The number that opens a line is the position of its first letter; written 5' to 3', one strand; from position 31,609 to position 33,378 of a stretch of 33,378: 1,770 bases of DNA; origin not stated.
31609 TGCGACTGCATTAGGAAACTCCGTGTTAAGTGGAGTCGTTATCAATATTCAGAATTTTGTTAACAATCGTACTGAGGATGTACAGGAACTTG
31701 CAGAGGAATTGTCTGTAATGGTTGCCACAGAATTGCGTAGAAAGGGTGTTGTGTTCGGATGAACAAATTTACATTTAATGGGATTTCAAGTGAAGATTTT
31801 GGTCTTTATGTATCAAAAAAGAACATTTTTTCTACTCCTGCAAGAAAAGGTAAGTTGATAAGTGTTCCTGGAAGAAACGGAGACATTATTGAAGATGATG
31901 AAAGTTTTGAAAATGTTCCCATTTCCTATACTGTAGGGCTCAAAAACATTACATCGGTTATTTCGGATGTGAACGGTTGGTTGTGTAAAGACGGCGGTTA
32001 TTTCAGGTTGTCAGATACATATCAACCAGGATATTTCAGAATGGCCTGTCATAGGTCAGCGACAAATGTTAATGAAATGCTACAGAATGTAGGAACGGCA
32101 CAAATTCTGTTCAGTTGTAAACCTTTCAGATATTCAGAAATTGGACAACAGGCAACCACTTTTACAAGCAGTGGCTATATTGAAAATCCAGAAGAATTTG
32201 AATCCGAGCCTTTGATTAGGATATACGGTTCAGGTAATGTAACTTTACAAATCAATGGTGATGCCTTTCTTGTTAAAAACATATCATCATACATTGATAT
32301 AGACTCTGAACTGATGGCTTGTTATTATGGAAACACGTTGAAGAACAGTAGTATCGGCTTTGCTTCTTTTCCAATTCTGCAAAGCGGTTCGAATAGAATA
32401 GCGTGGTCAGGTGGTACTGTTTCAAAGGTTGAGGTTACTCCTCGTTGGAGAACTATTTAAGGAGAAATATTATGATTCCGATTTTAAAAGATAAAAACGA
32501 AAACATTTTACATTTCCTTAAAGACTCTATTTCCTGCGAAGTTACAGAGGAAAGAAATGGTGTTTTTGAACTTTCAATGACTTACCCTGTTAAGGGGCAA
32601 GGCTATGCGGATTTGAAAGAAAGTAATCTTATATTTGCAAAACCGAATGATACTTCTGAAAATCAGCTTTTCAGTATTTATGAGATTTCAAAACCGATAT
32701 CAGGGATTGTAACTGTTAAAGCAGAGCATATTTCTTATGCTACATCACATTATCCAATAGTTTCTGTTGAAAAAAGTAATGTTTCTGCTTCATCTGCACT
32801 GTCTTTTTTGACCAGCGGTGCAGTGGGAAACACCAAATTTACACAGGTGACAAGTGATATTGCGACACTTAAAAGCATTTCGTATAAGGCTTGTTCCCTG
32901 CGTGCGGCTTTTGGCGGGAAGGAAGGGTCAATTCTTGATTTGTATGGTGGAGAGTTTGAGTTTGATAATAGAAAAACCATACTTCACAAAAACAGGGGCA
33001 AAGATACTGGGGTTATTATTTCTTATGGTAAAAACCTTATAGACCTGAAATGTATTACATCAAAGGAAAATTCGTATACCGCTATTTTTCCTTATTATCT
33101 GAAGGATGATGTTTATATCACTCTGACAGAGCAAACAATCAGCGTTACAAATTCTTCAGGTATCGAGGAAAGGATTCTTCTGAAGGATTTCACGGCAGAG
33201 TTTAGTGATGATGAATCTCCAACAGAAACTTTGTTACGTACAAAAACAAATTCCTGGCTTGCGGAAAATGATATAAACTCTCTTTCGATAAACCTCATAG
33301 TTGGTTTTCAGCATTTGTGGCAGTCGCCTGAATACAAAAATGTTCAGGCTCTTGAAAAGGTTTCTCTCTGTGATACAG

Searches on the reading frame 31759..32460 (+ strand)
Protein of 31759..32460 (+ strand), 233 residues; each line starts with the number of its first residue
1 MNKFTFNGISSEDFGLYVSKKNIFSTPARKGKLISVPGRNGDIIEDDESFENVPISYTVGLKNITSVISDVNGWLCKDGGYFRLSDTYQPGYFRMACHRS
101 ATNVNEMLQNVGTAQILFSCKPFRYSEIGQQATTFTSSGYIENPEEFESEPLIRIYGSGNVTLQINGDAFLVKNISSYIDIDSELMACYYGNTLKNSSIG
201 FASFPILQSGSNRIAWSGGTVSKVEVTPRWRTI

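Call 69: find_encoding_contigs(protein=window:31759-32460:+, flank=10000, max_places=5)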
Protein window:31759-32460:+ (233 aa): no gene with exactly this product is on record in the collection.

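Call 89: search_protein_families(library=pfam, proteins=[window:31759-32460:+], max_evalue=0.001)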
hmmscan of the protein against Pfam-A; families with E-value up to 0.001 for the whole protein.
window:31759-32460:+ (233 aa): 0 families

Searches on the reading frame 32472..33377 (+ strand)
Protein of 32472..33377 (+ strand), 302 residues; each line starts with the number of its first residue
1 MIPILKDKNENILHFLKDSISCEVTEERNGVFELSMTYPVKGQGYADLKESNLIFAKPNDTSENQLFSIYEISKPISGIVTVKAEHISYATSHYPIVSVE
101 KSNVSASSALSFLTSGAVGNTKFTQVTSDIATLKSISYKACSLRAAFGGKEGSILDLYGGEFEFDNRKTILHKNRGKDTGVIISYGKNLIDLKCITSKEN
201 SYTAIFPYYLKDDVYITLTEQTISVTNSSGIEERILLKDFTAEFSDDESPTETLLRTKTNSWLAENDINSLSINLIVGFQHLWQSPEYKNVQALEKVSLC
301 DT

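Call 36: find_homologous_proteins(query=window:32472-33377:+, max_evalue=1e-10)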
Query window:32472-33377:+ (302 aa): 2101 proteins with E <= 1e-10 among 2917 candidates; the best 120 are listed.
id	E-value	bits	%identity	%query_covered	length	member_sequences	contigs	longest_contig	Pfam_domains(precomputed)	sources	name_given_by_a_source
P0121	4.4e-109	382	61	100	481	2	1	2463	PF06605.19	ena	-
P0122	1.4e-91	325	54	100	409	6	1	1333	PF06605.19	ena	-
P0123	4.4e-89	317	49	100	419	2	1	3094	PF06605.19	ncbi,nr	ncbi:MAG: phage tail protein, partial [Clostridia bacterium]|nr:phage tail protein [Clostridia bacte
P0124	7.1e-89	316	50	100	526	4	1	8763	PF06605.19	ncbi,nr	ncbi:MAG: phage tail protein, partial [Clostridia bacterium]|nr:phage tail protein [Clostridia bacte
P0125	8.5e-86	306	52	100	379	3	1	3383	PF06605.19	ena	-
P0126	4.0e-75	271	47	94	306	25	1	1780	-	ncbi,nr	ncbi:MAG: phage tail protein, partial [Clostridia bacterium]|nr:phage tail protein [Clostridia bacte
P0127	6.6e-73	264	46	100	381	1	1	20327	PF06605.19,PF13443.13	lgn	-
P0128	7.5e-73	263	47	100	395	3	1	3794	PF06605.19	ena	-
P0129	4.6e-69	251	45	100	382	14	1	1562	PF06605.19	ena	-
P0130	1.5e-67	246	45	100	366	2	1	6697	PF18994.7,PF06605.19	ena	-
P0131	2.1e-66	242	44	96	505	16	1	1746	PF06605.19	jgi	-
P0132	2.1e-66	242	44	100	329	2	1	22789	PF06605.19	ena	-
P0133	3.2e-66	242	45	100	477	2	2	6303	PF06605.19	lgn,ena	-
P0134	5.3e-66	241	42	100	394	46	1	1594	PF18994.7,PF06605.19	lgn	-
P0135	5.5e-66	241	44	100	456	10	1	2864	PF06605.19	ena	-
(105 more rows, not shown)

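Call 89: search_protein_families(library=pfam, proteins=[window:32472-33377:+], max_evalue=0.001)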
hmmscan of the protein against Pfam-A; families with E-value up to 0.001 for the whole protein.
window:32472-33377:+ (302 aa): 2 families
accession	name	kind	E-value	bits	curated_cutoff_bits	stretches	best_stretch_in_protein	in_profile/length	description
PF06605.17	Prophage_tail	-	1.3e-05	25.5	31.3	1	153-208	62-118/250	Prophage endopeptidase tail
PF18994.6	Prophage_tailD1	-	4.5e-05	24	23.6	1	3-86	1-84/84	Prophage endopeptidase tail N-terminal domain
